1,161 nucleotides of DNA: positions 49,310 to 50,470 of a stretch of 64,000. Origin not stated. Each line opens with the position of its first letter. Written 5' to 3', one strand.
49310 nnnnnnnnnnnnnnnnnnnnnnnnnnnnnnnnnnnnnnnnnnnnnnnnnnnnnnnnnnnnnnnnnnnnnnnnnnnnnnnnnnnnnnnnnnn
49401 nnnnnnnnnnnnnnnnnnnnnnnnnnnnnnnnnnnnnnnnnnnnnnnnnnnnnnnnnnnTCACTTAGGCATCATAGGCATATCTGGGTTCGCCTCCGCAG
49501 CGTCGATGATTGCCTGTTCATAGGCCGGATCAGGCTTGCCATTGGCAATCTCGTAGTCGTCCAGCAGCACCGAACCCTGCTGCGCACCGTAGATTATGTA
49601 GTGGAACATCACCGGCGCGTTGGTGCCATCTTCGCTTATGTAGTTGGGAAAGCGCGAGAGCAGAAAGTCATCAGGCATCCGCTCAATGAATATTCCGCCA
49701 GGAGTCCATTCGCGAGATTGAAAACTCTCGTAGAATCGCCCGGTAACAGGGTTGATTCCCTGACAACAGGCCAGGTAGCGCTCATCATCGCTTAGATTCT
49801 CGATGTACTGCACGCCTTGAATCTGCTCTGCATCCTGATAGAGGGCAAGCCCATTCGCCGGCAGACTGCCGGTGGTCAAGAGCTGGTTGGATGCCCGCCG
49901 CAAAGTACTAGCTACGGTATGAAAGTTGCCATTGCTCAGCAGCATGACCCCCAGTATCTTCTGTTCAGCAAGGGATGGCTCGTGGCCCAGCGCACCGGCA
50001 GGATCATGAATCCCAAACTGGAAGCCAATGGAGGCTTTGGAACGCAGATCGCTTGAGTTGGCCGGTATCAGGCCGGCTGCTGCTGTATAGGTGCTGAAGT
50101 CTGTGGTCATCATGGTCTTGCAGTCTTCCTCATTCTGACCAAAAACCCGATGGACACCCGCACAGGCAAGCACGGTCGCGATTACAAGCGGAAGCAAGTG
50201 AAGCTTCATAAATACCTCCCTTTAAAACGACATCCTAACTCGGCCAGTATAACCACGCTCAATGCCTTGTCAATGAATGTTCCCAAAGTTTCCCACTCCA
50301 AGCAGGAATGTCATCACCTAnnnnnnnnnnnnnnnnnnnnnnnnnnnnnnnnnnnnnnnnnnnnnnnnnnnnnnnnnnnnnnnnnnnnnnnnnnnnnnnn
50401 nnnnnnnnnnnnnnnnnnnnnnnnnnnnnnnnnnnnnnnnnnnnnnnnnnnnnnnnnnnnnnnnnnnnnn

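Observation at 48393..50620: A 2-kb low-GC insertion carrying two paralogous secreted-protein genes, flanked by about 90-bp direct repeats derived from the acs 5' end and promoter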

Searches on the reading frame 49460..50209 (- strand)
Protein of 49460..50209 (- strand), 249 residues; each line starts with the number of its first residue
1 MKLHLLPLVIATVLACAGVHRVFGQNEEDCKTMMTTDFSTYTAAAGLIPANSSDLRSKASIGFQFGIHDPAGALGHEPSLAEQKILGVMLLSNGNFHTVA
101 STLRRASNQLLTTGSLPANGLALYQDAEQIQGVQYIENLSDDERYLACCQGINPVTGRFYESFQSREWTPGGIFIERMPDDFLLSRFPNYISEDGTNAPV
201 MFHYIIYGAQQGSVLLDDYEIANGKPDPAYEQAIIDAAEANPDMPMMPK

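Call 7: search_protein_families(library=pfam, proteins=[window:49460-50209:-], max_evalue=0.01)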
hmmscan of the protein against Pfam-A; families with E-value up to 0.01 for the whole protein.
window:49460-50209:- (249 aa): 0 families

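Call 11: find_encoding_contigs(protein=window:49460-50209:-, flank=10000, max_places=10)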
Protein window:49460-50209:- (249 aa): 1 contig read that carries it; 1 place shown.
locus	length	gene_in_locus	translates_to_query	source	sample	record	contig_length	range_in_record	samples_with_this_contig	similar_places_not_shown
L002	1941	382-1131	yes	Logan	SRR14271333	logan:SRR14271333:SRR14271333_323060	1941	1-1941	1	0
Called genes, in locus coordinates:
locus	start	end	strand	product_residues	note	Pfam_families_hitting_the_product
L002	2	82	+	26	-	?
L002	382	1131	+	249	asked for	-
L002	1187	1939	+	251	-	?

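Call 17: find_homologous_proteins(query=window:49460-50209:-, max_evalue=0.01)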
Query window:49460-50209:- (249 aa): 1 proteins with E <= 0.01 among 969 candidates.
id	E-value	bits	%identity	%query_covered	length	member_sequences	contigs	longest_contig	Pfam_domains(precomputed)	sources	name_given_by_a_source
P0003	4.0e-165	565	100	100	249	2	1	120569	-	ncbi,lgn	-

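Call 30: search_dna_similar(query=window:49460-50209:-, collection=plasmids, mode=protein, max_evalue=0.01)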
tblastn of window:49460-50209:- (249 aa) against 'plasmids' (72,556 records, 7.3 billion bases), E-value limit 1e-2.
No match.

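Call 37: search_protein_families(library=ncbifam, proteins=[window:49460-50209:-], max_evalue=0.001)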
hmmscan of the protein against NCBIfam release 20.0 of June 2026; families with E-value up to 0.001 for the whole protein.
window:49460-50209:- (249 aa): 0 families

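Call 42: find_homologous_proteins(query=A3, max_evalue=0.00001)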
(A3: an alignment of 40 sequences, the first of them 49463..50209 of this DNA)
Query A3 (40 sequences) (249 aa, profile of the alignment): 2 proteins with E <= 0.00001 among 8000 candidates.
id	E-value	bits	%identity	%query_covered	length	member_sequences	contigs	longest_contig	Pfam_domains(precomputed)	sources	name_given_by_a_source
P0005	2.2e-54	202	24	57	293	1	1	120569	-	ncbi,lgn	-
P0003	1.1e-53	200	100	100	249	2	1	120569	-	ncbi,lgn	-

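Call 45: predict_structure(alignment_id=A3)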
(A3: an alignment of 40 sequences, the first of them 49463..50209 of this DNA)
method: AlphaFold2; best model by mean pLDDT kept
length: 249 residues; sequences in the alignment: 40
mean_pLDDT: 88.1   pTM: 0.81
mean pLDDT of the five models: 88.1, 86.9, 86.5, 86.4, 86.3
residues with pLDDT >= 90: 171; 70-90: 47; 50-70: 29; < 50: 2
segments of 3 or more residues with pLDDT < 50: none
pLDDT, mean of each block of 10 residues (from residue 1): 76 77 72 95 95 76 62 89 95 94 95 95 70 86 94 98 98 98 94 93 97 94 94 93 73
secondary structure, 60 per line:
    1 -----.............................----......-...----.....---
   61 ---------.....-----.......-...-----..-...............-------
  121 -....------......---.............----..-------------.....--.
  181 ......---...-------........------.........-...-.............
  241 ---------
elements in order: H6-34 H39-44 E46-48 H53-57 H70-74 H80-86 E88-90 H99-113 H122-125 H132-137 H141-151 E173-177 H180-186 E190-192 E200-207 E214-222 E224-226 H228-240

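Call 48: fold_search(model_id=the predicted structure, library=pdb)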
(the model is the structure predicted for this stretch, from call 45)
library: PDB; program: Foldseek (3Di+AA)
matches with E <= 10: 374; with E <= 0.001: 0
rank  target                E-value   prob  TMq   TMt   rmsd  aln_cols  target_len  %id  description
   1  1d2h_A                9.2e-02  0.11  0.11  0.11  16.6        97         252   11  CRYSTAL STRUCTURE OF R175K MUTANT GLYCINE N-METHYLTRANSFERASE COMPLEXED WITH S-ADENOSYLHOMOCYSTEINE (released 1999-10-25)
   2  8u72_I                1.4e-01  0.06  0.14  0.10  14.0       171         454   15  Cryo-EM structure of the SPARTA oligomer with guide RNA and target DNA (released 2024-06-12)
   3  3hst_B                1.4e-01  0.20  0.11  0.18  11.3        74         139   15  N-Terminal RNASE H domain of rv2228c from mycobacterium tuberculosis as a fusion protein with maltose binding protein (released 2010-04-28)
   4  1d2g_A                1.6e-01  0.08  0.10  0.09  17.4        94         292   14  CRYSTAL STRUCTURE OF R175K MUTANT GLYCINE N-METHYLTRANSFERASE FROM RAT LIVER (released 1999-10-25)
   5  1r8y_E                3.3e-01  0.13  0.12  0.10  15.7        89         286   15  Crystal Structure of Mouse Glycine N-Methyltransferase (Monoclinic Form) (released 2004-09-21)
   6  6ozq_B                3.5e-01  0.18  0.09  0.09  10.1        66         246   14  Crystal structure of Mus musculus (Mm) Endonuclease V (K155M) in complex with a 23mer RNA oligo containing an inosine  (released 2019-09-04)
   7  4hrv_A                4.0e-01  0.33  0.13  0.22   7.1        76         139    9  Crystal Structure of Lipoprotein GNA1162 from Neisseria meningitidis (released 2013-04-24)
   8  1r8x_B                4.0e-01  0.08  0.11  0.10  16.5        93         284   15  Crystal Structure of Mouse Glycine N-Methyltransferase (Tetragonal Form) (released 2004-09-21)
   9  6ozo_A                4.2e-01  0.13  0.10  0.10   9.9        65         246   12  Crystal structure of Mus musculus (Mm) Endonuclease V in complex with a 23mer RNA oligo containing an inosine after a  (released 2019-09-04)
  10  6ozm_A                5.1e-01  0.16  0.10  0.10   9.9        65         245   12  Crystal structure of Mus musculus (Mm) Endonuclease V in complex with a 23mer RNA oligo containing an inosine after a  (released 2019-09-04)
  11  6ozr_B                5.1e-01  0.15  0.09  0.10   9.8        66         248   12  Crystal structure of Mus musculus (Mm) Endonuclease V in complex with a 23mer RNA oligo containing an inosine after a  (released 2019-09-04)
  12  6ozk_B                5.1e-01  0.11  0.10  0.10   9.8        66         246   12  Crystal structure of Mus musculus (Mm) Endonuclease V in complex with a 23mer RNA oligo containing an inosine after 68 (released 2019-09-04)
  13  6m81_C                5.1e-01  0.08  0.11  0.11  14.4        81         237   16  Crystal structure of TylM1 Y14F bound to SAH and dTDP-phenol (released 2019-03-13)
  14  6ozl_B                5.8e-01  0.10  0.09  0.10  10.1        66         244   14  Crystal structure of Mus musculus (Mm) Endonuclease V in complex with a 23mer RNA oligo containing an inosine after a  (released 2019-09-04)
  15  6u1a                  6.2e-01  0.06  0.12  0.13   5.4        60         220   20  Crystal Structure of Fluorescent Protein FusionRed (released 2020-04-22)
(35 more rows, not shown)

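Call 54: find_related_loci(query=A4, collection=metagenome_contigs, flank=8000)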
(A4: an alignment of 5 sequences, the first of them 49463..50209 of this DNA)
Query A4 (249 aa) in metagenome_contigs; peptide patterns used: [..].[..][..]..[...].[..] (x = any residue, [..] = any of these).
274 stretches matched a pattern; 3 encode a relative of the query (tblastn E <= 1e-3); 3 distinct loci.
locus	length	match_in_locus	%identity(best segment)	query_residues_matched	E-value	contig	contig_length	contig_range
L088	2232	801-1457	26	1-223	8e-23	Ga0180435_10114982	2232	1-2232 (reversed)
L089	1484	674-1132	32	81-230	2e-21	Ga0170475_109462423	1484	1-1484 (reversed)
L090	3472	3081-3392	32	114-216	2e-14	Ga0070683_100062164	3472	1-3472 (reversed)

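Call 63: search_protein_families(library=phrogs, proteins=[window:49460-50209:-], max_evalue=0.01)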
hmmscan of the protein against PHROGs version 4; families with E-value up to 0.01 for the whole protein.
window:49460-50209:- (249 aa): 0 families

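Call 72: find_related_loci(query=A4, collection=viral_contigs, flank=8000)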
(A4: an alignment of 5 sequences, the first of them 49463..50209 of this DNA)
Query A4 (249 aa) in viral_contigs; peptide patterns used: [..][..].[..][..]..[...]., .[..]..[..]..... (x = any residue, [..] = any of these).
27 stretches matched a pattern, but none encodes a relative of the query by tblastn (E <= 1e-3).

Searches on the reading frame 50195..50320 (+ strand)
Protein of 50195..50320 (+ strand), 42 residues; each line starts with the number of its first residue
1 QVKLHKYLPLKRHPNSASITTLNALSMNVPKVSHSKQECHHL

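Call 69: search_protein_families(library=pfam, proteins=[window:50195-50320:+], max_evalue=1)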
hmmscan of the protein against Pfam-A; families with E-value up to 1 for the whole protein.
seq(42 aa): 0 families
